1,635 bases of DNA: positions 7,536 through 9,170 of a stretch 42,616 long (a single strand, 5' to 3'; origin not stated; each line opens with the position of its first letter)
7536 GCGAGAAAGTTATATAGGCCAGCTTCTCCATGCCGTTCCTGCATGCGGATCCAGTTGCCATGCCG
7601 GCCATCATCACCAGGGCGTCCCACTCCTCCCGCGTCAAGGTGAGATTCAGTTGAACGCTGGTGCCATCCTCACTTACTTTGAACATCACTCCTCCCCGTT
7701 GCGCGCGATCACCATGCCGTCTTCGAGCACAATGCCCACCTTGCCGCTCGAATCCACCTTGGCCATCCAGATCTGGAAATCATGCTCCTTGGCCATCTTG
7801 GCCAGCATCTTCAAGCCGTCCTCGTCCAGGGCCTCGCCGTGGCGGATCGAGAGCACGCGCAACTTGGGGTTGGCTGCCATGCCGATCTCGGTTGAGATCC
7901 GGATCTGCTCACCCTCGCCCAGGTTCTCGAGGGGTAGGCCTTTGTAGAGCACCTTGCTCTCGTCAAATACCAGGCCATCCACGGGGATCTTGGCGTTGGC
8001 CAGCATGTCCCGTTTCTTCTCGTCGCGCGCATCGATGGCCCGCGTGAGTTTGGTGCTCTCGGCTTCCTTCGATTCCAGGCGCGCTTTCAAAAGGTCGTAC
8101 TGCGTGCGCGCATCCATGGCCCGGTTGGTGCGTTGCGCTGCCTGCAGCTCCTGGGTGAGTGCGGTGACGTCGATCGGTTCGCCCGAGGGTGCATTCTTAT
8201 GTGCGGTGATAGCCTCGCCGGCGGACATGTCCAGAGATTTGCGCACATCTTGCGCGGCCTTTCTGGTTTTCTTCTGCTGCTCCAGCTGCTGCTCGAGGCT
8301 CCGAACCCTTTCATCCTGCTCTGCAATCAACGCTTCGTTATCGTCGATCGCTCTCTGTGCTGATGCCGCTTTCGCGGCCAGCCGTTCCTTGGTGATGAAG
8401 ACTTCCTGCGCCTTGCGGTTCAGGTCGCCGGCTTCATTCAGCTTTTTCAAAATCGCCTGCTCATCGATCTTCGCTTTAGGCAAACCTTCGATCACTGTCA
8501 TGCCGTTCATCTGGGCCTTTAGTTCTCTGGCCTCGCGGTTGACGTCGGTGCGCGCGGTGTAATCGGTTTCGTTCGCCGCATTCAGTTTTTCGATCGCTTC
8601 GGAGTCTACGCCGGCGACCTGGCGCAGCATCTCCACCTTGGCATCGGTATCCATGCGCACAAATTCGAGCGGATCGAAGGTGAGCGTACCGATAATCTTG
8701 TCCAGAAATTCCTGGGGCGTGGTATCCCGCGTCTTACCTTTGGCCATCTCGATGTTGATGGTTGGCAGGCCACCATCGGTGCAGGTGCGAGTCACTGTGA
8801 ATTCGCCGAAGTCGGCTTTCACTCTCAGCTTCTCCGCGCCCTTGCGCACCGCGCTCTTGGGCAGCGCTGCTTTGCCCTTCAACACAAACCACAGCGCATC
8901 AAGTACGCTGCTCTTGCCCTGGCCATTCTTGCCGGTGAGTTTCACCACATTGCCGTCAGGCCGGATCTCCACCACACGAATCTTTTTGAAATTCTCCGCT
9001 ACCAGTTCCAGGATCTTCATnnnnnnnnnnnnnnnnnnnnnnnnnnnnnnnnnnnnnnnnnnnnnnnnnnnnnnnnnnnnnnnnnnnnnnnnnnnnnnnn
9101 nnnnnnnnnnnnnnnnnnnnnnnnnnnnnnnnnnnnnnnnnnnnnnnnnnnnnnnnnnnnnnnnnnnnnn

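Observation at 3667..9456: Separately insulated RHH-led 14-gene operon combining an SMC/Rad50-like ATPase, a J-protein, a wHTH protein and a DnaC-like loader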

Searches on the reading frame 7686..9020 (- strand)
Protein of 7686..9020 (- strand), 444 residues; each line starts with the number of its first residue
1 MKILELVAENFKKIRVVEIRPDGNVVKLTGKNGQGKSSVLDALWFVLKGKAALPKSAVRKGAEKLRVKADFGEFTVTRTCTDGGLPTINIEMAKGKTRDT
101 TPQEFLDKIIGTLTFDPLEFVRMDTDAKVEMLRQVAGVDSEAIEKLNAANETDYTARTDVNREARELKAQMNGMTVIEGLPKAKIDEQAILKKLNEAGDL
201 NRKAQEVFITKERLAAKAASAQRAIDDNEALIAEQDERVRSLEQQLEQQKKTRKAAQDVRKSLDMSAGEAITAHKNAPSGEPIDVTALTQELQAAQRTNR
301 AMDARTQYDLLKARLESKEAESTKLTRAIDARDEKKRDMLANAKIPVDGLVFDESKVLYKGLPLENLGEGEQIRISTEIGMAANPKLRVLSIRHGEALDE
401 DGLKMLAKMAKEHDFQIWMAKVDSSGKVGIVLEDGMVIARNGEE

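Call 8: search_protein_families(library=pfam, max_evalue=0.1, proteins=[window:7686-9020:-])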
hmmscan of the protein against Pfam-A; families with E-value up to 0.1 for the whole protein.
window:7686-9020:- (444 aa): 8 families
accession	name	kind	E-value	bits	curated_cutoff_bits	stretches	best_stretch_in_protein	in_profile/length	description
PF13476.12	AAA_23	-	1.6e-09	39.1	27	1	6-249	2-196/201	AAA domain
PF13175.12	AAA_15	-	2e-09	38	32.1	1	1-315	1-226/374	AAA ATPase domain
PF02463.25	SMC_N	-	3e-07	30.5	40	1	3-50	2-51/220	RecF/RecN/SMC N terminal domain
PF13555.12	AAA_29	-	3.7e-07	30.2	27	1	10-51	11-50/61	P-loop containing region of AAA domain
PF13304.12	AAA_21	-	0.005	17.4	27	1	28-47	4-23/304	AAA domain, putative AbiEii toxin, Type IV TA system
PF02097.20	Filo_VP35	-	0.017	14.7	27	1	198-259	65-126/342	Filoviridae VP35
PF00005.33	ABC_tran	-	0.027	15.5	25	1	22-44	10-32/137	ABC transporter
PF11398.14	DUF2813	-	0.052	13.4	21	1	27-53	26-52/372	Protein of unknown function (DUF2813)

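Call 10: search_protein_families(library=phrogs, max_evalue=0.01, proteins=[window:7686-9020:-])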
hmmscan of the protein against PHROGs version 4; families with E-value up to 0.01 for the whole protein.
window:7686-9020:- (444 aa): 10 families
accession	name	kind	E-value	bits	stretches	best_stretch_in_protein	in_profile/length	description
phrog_1499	-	unknown function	3.2e-85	288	1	1-437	3-423/427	-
phrog_4747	-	unknown function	1.6e-07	31.8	1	1-75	1-79/610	-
phrog_7507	-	unknown function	2.7e-06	28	1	1-338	2-287/483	-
phrog_77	-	DNA, RNA and nucleotide metabolism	5e-06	26.3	1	1-334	296-679/967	SbcC-like subunit of palindrome specific endonuclease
phrog_25363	-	unknown function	9.8e-06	26.7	1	1-50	5-54/77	-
phrog_3940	-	unknown function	0.00036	20.4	1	2-47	4-49/537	-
phrog_10445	-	unknown function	0.00084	19.6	1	1-50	3-51/296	-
phrog_8323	-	unknown function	0.0023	17.5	1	1-51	49-99/623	-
phrog_28217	-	DNA, RNA and nucleotide metabolism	0.0026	17.3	1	1-54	1-54/806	DNA repair exonuclease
phrog_9802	-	unknown function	0.0094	16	1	3-48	5-50/438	-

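Call 13: search_dna_similar(query=window:7686-9020:-, collection=phages, mode=protein, max_rows=30)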
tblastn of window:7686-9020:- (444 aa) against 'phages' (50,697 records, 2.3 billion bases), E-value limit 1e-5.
Records with a match: 242; places in all: 242; records where one place covers at least 80% of the query: 137.
Best place of each record, by identity: <60% 242.
By first word of the organism name: Vibrio 100; Arthrobacter 42; Streptococcus 33; Flavobacterium 11; Cellulophaga 8; Paenibacillus 7; Bacteriophage 4; Faecalibacterium 3; Parabacteroides 3; Caulobacter 2; and 22 more.
By host as written in the record: - 105; Arthrobacter sp. ATCC 21022 25; Arthrobacter globiformis NRRL B-2979 7; Flavobacterium sp. LMO8 5; Paenibacillus larvae NRRL 2605 5; Arthrobacter globiformis B-2979 4; Cellulophaga baltica #12 3; Cellulophaga baltica #18 3; and 74 more.
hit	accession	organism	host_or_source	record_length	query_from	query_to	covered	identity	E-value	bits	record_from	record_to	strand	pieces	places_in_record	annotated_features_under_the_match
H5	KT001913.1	Caulobacter phage Sansa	Caulobacter crescentus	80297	1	437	98%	36.8%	5e-69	243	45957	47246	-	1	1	nucleoside triphosphate hydrolase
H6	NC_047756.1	Caulobacter phage Sansa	Caulobacter crescentus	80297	1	437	98%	36.8%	5e-69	243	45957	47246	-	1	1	nucleoside triphosphate hydrolase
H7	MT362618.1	Microcystis phage MaeS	Microcystis aeruginosa FACHB-942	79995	1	437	98%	33.8%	4e-65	232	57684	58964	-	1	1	hypothetical protein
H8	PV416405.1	Erythrobacter phage ZS04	Erythrobacter sp. JL475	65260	1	437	98%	33.4%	4e-52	194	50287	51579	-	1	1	SbcC-like subunit of palindrome specific endonuclease | DNA polymerase processivity factor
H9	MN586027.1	Arthrobacter phage Mufasa8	Arthrobacter sp. ATCC 21022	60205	2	439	99%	33.3%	5e-57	208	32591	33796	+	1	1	42: DNA repair protein | 43: hypothetical protein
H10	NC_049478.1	Arthrobacter phage Mufasa8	Arthrobacter sp. ATCC 21022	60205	2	439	99%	33.3%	5e-57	208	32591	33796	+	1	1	42: DNA repair protein | 43: hypothetical protein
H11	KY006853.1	Erythrobacter phage vB_EliS_R6L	Erythrobacter litoralis DSM 8509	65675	1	437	98%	33.3%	2e-52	195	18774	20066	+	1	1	nucleoside triphosphate hydrolase | type I restriction-modification system methyltransferase subunit-like ...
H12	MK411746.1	Arthrobacter phage Sonali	Arthrobacter globiformis B-2979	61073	2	437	98%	33.0%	3e-60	218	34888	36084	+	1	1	43: AAA-ATPase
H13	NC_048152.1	Arthrobacter phage Sonali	Arthrobacter globiformis B-2979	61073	2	437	98%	33.0%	3e-60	218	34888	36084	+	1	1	43: AAA-ATPase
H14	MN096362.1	Arthrobacter phage Vibaki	Arthrobacter globiformis NRRL B-2979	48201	2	438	98%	32.6%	2e-45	175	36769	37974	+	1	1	49: AAA-ATPase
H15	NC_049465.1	Arthrobacter phage Vibaki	Arthrobacter globiformis NRRL B-2979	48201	2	438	98%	32.6%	2e-45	175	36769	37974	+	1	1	49: AAA-ATPase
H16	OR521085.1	Corynebacterium phage PSonyx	Corynebacterium glutamicum MB001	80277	3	437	98%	32.3%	8e-55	202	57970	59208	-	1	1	110: AAA-ATPase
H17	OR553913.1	Arthrobacter phage Hirko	Arthrobacter globiformis NRRL B-2779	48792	2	437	98%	32.2%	4e-43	168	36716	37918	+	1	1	49: ASCE ATPase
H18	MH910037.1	Arthrobacter phage Isolde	Arthrobacter globiformis NRRL B-2979 SEA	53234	2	439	99%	32.0%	2e-46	178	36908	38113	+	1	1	69: DNA repair protein, ATPase-like domain | 70: ssDNA-binding protein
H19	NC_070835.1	Arthrobacter phage Isolde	Arthrobacter globiformis NRRL B-2979 SEA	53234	2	439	99%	32.0%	2e-46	178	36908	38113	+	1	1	69: DNA repair protein, ATPase-like domain | 70: ssDNA-binding protein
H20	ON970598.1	Arthrobacter phage Sakai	Arthrobacter globiformis NRRL B-2979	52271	2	439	99%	31.6%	3e-47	180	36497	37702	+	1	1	68: AAA-ATPase | 69: ssDNA binding protein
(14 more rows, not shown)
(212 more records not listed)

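Call 14: get_annotated_region(hit=H5, flank=7000)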
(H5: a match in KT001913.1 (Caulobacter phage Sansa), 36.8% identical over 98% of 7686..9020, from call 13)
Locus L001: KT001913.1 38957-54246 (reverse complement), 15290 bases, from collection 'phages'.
description: Caulobacter phage Sansa, complete genome.
organism: Caulobacter phage Sansa (NCBI taxid 1675600)
taxonomy: Viruses; Duplodnaviria; Heunggongvirae; Uroviricota; Caudoviricetes; Sansavirus; Caulobacter virus Sansa
host: Caulobacter crescentus; source: -; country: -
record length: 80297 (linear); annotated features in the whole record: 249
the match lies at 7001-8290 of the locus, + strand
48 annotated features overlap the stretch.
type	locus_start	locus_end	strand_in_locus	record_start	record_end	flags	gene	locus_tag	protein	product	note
CDS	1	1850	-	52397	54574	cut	-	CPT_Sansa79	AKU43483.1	methyltransferase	-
regulatory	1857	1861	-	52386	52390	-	-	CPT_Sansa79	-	ribosome_binding_site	-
CDS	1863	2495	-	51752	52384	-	-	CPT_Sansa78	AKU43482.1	methyltransferase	-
CDS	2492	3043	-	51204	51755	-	-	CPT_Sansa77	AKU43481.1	nucleic acid-binding protein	-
regulatory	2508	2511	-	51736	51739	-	-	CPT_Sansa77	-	ribosome_binding_site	-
regulatory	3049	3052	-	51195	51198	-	-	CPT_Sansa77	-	ribosome_binding_site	-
CDS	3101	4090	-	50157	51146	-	-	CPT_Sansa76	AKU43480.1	hypothetical protein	-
regulatory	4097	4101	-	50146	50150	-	-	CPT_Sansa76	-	ribosome_binding_site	-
CDS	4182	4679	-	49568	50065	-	-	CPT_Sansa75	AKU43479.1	ssDNA-binding protein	-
CDS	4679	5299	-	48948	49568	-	-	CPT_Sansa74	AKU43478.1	molecular chaperone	DnaJ-like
regulatory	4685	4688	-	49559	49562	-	-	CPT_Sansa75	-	ribosome_binding_site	-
CDS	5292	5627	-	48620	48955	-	-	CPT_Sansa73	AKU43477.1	hypothetical protein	-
regulatory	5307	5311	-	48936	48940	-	-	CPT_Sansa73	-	ribosome_binding_site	-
CDS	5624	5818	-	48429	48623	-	-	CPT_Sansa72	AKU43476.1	DNA-binding protein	contains winged helix-turn-helix DNA-binding domain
regulatory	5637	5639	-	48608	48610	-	-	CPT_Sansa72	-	ribosome_binding_site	-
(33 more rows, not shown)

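Call 15: get_annotated_region(hit=H7, flank=7000)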
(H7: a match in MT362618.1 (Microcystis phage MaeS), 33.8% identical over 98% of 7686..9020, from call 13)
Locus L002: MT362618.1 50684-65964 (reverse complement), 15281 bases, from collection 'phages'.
description: Microcystis phage MaeS, complete genome.
organism: Microcystis phage MaeS (NCBI taxid 2736190)
taxonomy: Viruses; Duplodnaviria; Heunggongvirae; Uroviricota; Caudoviricetes
host: Microcystis aeruginosa FACHB-942; source: -; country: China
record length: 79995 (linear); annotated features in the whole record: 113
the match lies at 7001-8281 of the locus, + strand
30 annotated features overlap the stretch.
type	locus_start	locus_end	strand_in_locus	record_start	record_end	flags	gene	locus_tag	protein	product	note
CDS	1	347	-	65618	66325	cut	-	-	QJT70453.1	hypothetical protein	-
CDS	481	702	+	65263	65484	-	-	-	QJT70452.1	hypothetical protein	-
CDS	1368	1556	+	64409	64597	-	-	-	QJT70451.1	hypothetical protein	-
CDS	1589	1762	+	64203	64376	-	-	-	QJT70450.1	hypothetical protein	-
CDS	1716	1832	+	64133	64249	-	-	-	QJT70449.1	hypothetical protein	-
CDS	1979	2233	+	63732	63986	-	-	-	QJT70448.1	hypothetical protein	-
CDS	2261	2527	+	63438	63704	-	-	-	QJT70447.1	hypothetical protein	-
CDS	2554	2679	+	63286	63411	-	-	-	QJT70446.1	hypothetical protein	-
CDS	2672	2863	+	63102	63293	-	-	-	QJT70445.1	hypothetical protein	-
CDS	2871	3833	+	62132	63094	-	-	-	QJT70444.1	hypothetical protein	-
CDS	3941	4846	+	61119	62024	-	-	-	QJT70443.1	DNA-cytosine methyltransferase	-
CDS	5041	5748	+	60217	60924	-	-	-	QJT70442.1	hypothetical protein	-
CDS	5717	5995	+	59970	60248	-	-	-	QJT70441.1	hypothetical protein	-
CDS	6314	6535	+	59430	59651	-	-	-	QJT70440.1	hypothetical protein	-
CDS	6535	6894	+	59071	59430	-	-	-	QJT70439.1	hypothetical protein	-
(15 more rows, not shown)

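Call 16: find_encoding_contigs(protein=window:7686-9020:-, flank=10000, max_places=6)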
Protein window:7686-9020:- (444 aa): no gene with exactly this product is on record in the collection.

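Call 17: find_homologous_proteins(query=window:7686-9020:-, max_evalue=1e-10)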
Query window:7686-9020:- (444 aa): 1423 proteins with E <= 1e-10 among 8000 candidates; the best 120 are listed.
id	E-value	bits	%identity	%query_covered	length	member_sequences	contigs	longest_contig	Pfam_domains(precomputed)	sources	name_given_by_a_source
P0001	5.6e-277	936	100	100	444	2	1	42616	PF13175.13,PF13476.13,PF13555.13,PF02463.26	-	-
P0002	2.9e-238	809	86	100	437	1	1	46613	PF13175.13,PF13476.13,PF13555.13,PF02463.26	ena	-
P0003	4.0e-233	792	85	100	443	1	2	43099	PF13175.13,PF13476.13,PF13555.13,PF02463.26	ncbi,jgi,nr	ncbi:MAG TPA: AAA family ATPase [Terracidiphilus sp.]|jgi:hypothetical protein|nr:AAA family ATPase 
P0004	2.3e-223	760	81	100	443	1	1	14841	PF13175.13,PF13476.13,PF13555.13,PF02463.26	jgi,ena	-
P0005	1.2e-216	738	79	100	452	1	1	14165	PF13175.13,PF13476.13,PF13555.13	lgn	-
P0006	1.9e-190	651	69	100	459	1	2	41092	PF13175.13,PF13476.13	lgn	-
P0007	4.4e-179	614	67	100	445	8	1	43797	PF13175.13,PF13476.13,PF13555.13,PF02463.26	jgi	jgi:DNA repair exonuclease SbcCD ATPase subunit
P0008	3.1e-158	545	60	100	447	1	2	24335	PF13476.13,PF13555.13,PF02463.26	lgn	-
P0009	1.7e-157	543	59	100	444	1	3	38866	PF13175.13,PF13476.13,PF13555.13,PF02463.26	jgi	jgi:DNA repair exonuclease SbcCD ATPase subunit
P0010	4.7e-153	528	59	100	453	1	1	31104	PF13175.13,PF13476.13,PF02463.26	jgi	jgi:AAA domain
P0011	2.7e-150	519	58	99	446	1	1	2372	PF13175.13,PF13476.13,PF13555.13,PF02463.26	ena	-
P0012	3.1e-149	516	58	99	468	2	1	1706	PF13476.13,PF13555.13,PF02463.26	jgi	jgi:energy-coupling factor transporter ATP-binding protein EcfA2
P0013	1.1e-148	514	57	100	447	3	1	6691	PF13175.13,PF13476.13,PF02463.26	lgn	-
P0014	2.3e-148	513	59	99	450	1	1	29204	PF13175.13,PF13476.13,PF13555.13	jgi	jgi:hypothetical protein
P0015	4.5e-148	512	58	99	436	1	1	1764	PF13175.13,PF13476.13,PF13555.13,PF02463.26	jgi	jgi:DNA repair exonuclease SbcCD ATPase subunit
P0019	1.3e-145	504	56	99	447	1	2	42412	PF13175.13,PF13476.13,PF13555.13,PF02463.26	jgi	jgi:chromosome segregation ATPase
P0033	7.7e-141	488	56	100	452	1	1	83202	PF13175.13,PF13476.13,PF02463.26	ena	-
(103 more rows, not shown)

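Call 18: find_encoding_contigs(protein=P0003, flank=10000, max_places=2)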
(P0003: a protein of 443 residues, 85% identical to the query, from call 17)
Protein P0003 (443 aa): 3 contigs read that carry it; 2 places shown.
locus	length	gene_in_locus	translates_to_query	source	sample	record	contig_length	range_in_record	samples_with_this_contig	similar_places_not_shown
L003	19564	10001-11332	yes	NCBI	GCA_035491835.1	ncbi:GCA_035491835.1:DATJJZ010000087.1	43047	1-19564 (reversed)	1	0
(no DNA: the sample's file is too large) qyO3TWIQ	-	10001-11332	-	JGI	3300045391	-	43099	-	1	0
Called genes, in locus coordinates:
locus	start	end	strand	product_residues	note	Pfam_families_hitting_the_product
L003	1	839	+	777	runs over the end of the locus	-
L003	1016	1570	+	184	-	-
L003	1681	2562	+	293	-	-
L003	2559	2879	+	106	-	-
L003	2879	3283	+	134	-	-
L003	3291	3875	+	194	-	-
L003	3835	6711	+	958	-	PF12708:Pect-lyase_RHGA_epim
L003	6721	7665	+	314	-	-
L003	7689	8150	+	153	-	-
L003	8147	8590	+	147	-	PF00959:Phage_lysozyme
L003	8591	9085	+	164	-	PF11351:GTA_holin_3TM (weak)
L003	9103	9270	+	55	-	-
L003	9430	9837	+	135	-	-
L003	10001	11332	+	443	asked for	PF02463:SMC_N (weak), PF13175:AAA_15, PF13476:AAA_23, PF13555:AAA_29 (weak)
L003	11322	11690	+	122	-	-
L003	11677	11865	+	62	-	-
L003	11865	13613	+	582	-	PF01935:DUF87 (weak)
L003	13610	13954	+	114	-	-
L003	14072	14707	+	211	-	PF01695:IstB_IS21, PF13191:AAA_16 (weak)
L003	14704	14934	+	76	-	-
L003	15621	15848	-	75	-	-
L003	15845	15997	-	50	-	-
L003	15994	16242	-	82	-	-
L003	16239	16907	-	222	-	PF01656:CbiA, PF07015:VirC1 (weak), PF09140:MipZ (faint), PF10609:ParA (weak), PF13614:AAA_31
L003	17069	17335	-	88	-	-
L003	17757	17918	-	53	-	-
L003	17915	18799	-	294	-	PF08401:ArdcN, PF18818:MPTase-PolyVal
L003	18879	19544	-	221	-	PF00004:AAA, PF13401:AAA_22 (faint)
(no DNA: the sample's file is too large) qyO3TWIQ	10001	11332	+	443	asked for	PF02463:SMC_N (weak), PF13175:AAA_15, PF13476:AAA_23, PF13555:AAA_29 (weak)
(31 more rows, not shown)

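Call 19: find_encoding_contigs(protein=P0007, flank=10000, max_places=2)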
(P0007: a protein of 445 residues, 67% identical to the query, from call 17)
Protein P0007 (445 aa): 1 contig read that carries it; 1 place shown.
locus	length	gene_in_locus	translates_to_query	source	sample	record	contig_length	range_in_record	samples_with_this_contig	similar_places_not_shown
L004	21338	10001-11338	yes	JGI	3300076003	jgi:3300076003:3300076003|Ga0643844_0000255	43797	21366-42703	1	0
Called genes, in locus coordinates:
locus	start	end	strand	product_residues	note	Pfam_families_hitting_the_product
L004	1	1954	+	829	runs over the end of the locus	-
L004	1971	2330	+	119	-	-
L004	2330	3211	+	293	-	-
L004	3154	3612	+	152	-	-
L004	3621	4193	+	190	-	-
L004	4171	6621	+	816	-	PF12708:Pect-lyase_RHGA_epim (weak)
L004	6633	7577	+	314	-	-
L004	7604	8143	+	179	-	-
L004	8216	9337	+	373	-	-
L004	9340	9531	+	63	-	-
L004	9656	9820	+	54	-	-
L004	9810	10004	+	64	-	-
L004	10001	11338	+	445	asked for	PF02463:SMC_N, PF13175:AAA_15, PF13476:AAA_23, PF13555:AAA_29 (weak)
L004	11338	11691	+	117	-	-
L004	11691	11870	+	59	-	-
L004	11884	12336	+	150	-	-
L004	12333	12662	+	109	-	-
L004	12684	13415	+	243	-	PF01695:IstB_IS21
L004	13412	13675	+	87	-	PF13560:HTH_31, PF01381:HTH_3 (weak)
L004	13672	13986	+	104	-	-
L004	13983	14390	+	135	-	-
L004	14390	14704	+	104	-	-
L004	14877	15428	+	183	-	-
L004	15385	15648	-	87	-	-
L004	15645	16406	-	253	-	PF01656:CbiA, PF07015:VirC1 (weak), PF09140:MipZ (weak), PF10609:ParA (weak), PF13614:AAA_31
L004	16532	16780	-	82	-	-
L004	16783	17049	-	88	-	-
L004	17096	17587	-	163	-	-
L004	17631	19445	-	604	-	PF12083:DUF3560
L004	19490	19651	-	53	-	-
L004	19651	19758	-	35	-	-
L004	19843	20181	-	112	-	-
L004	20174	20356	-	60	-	-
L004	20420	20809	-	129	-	-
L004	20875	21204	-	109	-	PF08401:ArdcN (weak)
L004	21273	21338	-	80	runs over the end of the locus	-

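Call 21: search_protein_families(library=padloc, max_evalue=0.01, proteins=[window:7686-9020:-])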
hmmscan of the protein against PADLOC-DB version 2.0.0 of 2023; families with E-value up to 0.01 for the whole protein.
window:7686-9020:- (444 aa): 48 families (the best 25 are shown)
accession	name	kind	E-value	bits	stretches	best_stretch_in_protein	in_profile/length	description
PDLC02979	AriA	-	4.5e-10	37.9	1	1-251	1-264/373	-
PDLC04135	mad3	-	4.7e-10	37.6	1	2-283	1-195/374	mads_3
PDLC03859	LmuB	-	7.9e-09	33.2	1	1-327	3-374/611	-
PDLC00298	PtuA1|PtuA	-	1e-07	29.4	1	1-49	1-49/423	AAA ATPase domain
PDLC00271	PtuA1|PtuA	-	9.8e-07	26.6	1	1-49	1-49/421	AAA ATPase domain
PDLC02981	AriAB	-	2.3e-06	24.6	1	1-48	1-48/694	-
PDLC00278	PtuA1|PtuA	-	3e-06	24.8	1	1-47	1-47/436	AAA ATPase domain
PDLC04178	HEC-01A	-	8.4e-06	23.1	1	3-59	9-64/399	-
PDLC04176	HEC-01A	-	9.6e-06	23.2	1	1-51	1-51/371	-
PDLC02913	ATPase_I-A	-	1.3e-05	22.6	1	4-44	55-95/508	-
PDLC00299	PtuA1|PtuA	-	1.4e-05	22.2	1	5-47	57-99/535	AAA ATPase domain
PDLC02358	Old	-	1.7e-05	21.8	1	1-73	2-72/578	Old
PDLC00098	GajA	-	1.8e-05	21.7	1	1-92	1-92/534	AAA ATPase domain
PDLC00267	PtuA1|PtuA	-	1.9e-05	22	1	1-153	1-130/438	AAA ATPase domain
PDLC04182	HEC-01A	-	2.3e-05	21.6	1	2-127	3-143/406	-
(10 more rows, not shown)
